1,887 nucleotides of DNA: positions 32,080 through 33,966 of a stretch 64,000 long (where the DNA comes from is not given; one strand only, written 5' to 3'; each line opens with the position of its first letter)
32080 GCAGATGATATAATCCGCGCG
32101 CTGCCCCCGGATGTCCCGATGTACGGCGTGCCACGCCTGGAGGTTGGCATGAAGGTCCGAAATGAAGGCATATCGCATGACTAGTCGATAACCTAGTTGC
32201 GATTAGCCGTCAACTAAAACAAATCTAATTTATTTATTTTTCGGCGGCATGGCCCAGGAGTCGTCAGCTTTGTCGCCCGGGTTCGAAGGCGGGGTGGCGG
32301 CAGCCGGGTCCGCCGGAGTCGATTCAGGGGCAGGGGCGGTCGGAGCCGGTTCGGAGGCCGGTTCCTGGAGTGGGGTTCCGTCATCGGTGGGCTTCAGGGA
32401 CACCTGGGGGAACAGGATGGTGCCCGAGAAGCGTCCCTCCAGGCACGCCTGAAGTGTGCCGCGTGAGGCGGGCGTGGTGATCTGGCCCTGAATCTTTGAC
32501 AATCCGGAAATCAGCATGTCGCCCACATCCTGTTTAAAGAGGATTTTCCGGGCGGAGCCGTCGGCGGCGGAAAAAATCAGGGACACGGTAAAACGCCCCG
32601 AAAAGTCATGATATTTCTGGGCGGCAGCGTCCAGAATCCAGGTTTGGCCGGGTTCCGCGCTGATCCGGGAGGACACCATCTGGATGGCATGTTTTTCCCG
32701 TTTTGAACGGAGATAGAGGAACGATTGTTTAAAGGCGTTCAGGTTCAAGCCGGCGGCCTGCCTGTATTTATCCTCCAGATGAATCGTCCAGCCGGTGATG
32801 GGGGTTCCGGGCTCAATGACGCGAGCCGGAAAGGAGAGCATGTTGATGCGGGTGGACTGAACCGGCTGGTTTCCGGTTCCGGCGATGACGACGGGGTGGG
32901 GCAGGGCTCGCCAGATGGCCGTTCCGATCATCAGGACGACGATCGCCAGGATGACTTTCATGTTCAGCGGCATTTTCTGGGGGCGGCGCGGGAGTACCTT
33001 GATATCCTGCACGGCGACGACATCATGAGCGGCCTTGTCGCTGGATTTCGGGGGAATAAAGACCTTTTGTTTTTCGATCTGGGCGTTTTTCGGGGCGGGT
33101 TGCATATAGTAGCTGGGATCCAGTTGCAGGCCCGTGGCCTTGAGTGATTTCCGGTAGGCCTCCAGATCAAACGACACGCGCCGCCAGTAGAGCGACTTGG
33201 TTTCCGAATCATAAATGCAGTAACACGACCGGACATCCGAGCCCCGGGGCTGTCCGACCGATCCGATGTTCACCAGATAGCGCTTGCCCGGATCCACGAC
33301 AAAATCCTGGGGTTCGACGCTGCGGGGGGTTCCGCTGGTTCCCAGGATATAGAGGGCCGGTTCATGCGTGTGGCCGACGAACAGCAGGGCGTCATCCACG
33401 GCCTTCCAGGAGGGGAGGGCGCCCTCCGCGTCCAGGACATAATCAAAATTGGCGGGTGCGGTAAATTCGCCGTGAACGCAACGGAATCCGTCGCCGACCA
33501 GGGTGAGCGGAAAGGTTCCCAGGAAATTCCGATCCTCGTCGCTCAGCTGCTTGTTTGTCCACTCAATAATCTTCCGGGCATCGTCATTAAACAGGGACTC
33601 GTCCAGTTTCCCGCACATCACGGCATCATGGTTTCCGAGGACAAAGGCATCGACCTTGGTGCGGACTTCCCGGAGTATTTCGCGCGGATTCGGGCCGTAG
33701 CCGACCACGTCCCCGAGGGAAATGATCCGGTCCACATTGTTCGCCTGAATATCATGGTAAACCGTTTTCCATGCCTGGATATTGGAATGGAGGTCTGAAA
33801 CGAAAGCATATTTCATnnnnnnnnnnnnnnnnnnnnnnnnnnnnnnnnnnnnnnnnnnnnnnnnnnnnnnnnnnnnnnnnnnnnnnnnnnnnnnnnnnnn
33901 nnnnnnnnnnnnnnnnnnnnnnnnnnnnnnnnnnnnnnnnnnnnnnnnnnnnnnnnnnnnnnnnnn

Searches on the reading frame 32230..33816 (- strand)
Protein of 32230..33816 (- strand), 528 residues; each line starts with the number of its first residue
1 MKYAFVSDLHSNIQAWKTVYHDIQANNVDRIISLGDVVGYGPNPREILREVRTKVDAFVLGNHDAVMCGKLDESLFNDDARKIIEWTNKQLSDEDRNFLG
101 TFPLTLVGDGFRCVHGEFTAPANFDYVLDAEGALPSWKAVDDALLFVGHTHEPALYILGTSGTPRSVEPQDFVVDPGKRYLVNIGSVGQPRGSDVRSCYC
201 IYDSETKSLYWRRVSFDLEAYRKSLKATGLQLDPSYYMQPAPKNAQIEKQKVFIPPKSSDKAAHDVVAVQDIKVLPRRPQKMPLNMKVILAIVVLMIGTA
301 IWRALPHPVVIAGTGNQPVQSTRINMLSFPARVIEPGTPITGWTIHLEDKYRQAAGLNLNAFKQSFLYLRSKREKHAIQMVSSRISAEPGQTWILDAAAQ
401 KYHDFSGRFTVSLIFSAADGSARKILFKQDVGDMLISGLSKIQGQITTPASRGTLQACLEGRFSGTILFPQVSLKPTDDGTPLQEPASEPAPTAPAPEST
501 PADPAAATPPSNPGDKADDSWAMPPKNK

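Call 50: search_protein_families(library=pfam, proteins=[window:32230-33816:-], max_evalue=0.00001)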
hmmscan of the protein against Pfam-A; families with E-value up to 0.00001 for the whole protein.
window:32230-33816:- (528 aa): 2 families
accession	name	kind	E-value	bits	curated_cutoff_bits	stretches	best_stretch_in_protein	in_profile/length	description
PF12850.12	Metallophos_2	-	2e-16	60.8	27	1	1-206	1-153/154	Calcineurin-like phosphoesterase superfamily domain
PF00149.33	Metallophos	-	5.4e-15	56.8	21.5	1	1-153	1-159/191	Calcineurin-like phosphoesterase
